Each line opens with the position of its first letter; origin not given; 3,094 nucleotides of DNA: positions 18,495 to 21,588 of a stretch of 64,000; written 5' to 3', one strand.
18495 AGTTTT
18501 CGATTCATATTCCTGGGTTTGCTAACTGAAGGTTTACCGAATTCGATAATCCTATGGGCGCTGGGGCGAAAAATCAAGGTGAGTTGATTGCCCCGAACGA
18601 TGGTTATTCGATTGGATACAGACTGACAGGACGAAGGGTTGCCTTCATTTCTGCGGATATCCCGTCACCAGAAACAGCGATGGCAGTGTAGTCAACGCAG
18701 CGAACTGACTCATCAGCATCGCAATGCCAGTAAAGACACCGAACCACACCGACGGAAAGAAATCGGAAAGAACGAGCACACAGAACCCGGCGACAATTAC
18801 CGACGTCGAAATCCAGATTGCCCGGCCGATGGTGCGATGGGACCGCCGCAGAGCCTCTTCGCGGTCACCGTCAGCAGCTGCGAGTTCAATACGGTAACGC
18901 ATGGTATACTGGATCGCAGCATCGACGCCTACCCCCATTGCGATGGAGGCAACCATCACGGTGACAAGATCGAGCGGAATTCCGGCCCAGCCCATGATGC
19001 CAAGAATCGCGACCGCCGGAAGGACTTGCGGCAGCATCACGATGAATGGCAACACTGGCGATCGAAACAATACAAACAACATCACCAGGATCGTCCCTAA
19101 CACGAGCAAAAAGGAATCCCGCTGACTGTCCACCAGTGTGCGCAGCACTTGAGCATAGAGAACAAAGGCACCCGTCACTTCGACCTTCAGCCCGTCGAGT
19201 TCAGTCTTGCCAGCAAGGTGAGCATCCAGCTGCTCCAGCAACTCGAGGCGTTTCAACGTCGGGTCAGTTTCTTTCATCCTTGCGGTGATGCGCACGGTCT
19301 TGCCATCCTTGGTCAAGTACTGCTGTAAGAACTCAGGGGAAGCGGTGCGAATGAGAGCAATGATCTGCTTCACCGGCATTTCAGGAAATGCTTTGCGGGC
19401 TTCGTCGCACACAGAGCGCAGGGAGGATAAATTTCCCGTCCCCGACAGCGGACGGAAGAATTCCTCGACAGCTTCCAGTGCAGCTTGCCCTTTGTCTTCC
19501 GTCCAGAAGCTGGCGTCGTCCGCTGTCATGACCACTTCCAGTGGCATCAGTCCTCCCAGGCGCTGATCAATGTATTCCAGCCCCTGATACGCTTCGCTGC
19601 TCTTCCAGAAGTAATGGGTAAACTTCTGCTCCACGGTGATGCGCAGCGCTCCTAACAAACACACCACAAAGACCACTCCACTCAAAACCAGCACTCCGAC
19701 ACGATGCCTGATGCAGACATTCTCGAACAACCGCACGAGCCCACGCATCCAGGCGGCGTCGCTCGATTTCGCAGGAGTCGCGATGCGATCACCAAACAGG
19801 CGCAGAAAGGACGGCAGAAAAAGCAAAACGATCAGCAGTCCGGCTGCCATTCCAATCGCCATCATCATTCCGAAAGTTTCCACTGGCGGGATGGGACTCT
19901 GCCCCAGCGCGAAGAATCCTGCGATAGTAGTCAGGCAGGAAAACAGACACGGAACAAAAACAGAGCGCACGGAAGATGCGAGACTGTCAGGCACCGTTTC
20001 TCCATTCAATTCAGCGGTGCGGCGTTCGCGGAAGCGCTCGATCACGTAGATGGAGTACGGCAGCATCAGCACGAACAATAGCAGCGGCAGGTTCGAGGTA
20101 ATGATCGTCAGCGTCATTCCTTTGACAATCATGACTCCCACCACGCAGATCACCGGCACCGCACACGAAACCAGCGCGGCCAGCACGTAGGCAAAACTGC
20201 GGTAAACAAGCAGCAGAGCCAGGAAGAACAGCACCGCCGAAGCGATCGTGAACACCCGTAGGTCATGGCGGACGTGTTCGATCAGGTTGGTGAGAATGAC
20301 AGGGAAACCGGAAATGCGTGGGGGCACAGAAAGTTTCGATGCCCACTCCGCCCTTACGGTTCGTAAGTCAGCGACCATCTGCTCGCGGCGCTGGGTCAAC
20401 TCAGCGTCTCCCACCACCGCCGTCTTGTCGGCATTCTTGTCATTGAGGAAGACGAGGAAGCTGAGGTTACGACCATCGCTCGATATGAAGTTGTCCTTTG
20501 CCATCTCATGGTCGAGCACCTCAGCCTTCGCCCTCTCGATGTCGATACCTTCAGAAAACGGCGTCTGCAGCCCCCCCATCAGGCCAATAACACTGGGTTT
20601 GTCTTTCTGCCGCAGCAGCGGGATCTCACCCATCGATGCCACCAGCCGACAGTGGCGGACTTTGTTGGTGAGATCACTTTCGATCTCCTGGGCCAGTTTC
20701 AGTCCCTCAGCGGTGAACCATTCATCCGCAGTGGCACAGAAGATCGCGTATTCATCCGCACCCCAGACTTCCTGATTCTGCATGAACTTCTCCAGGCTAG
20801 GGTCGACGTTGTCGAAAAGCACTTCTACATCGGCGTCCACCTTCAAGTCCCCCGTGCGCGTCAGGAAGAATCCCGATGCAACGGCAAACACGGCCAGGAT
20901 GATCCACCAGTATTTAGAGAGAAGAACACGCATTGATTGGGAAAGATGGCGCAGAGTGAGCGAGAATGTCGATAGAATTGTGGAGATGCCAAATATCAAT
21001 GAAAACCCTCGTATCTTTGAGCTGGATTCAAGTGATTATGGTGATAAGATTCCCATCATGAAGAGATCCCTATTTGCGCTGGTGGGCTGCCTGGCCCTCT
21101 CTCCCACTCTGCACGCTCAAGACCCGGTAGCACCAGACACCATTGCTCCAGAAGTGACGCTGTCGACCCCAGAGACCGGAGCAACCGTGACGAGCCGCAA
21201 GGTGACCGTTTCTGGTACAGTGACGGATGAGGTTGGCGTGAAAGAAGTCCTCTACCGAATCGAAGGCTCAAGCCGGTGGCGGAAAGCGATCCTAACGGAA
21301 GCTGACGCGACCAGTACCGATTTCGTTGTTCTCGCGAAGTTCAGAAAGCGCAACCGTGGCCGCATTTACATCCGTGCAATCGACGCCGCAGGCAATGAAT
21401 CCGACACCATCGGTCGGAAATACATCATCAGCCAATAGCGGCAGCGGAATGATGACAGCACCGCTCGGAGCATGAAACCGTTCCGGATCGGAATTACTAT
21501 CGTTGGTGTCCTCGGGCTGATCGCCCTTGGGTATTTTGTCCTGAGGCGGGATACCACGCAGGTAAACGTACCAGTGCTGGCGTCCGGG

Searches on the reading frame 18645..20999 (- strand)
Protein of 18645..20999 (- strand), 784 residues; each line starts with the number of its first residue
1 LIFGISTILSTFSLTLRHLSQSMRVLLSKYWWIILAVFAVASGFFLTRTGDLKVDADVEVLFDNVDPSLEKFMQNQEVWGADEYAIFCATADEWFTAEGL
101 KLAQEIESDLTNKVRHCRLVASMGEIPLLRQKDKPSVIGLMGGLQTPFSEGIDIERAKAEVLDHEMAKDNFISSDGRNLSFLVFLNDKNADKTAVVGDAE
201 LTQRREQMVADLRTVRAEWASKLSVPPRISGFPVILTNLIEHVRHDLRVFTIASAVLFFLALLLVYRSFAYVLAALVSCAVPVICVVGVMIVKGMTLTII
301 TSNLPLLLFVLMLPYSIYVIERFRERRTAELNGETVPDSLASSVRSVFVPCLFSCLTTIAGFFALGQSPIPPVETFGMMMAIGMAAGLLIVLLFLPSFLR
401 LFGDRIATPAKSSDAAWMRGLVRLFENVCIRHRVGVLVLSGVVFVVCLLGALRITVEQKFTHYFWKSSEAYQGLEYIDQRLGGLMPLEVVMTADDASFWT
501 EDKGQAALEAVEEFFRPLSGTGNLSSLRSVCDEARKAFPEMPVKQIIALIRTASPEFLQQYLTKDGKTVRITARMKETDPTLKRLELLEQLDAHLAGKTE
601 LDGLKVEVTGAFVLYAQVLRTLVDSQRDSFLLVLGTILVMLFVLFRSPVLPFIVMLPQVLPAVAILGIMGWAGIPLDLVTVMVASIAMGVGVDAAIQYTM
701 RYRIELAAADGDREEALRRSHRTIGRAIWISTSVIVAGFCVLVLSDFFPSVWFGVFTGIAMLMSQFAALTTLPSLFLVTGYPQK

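Call 12: search_protein_families(library=pfam, proteins=[window:18645-20999:-], max_evalue=0.001)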
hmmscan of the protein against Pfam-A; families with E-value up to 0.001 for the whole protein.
window:18645-20999:- (784 aa): 2 families
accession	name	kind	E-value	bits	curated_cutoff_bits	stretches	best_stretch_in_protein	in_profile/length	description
PF03176.21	MMPL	-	2e-49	168.8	20.5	2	520-780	63-303/333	MMPL family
PF02460.24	Patched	-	0.00013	22.2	23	0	645-772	25-150/156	Patched SSD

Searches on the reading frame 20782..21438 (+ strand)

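Call 12: search_protein_families(library=pfam, proteins=[window:20782-21438:+], max_evalue=0.001)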
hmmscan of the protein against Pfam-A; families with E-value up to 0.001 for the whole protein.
window:20782-21438:+ (218 aa): 1 family
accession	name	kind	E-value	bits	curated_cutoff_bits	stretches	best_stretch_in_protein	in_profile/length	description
PF17957.7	Big_7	-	5.4e-08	33.8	24.1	1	123-172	1-44/70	Bacterial Ig domain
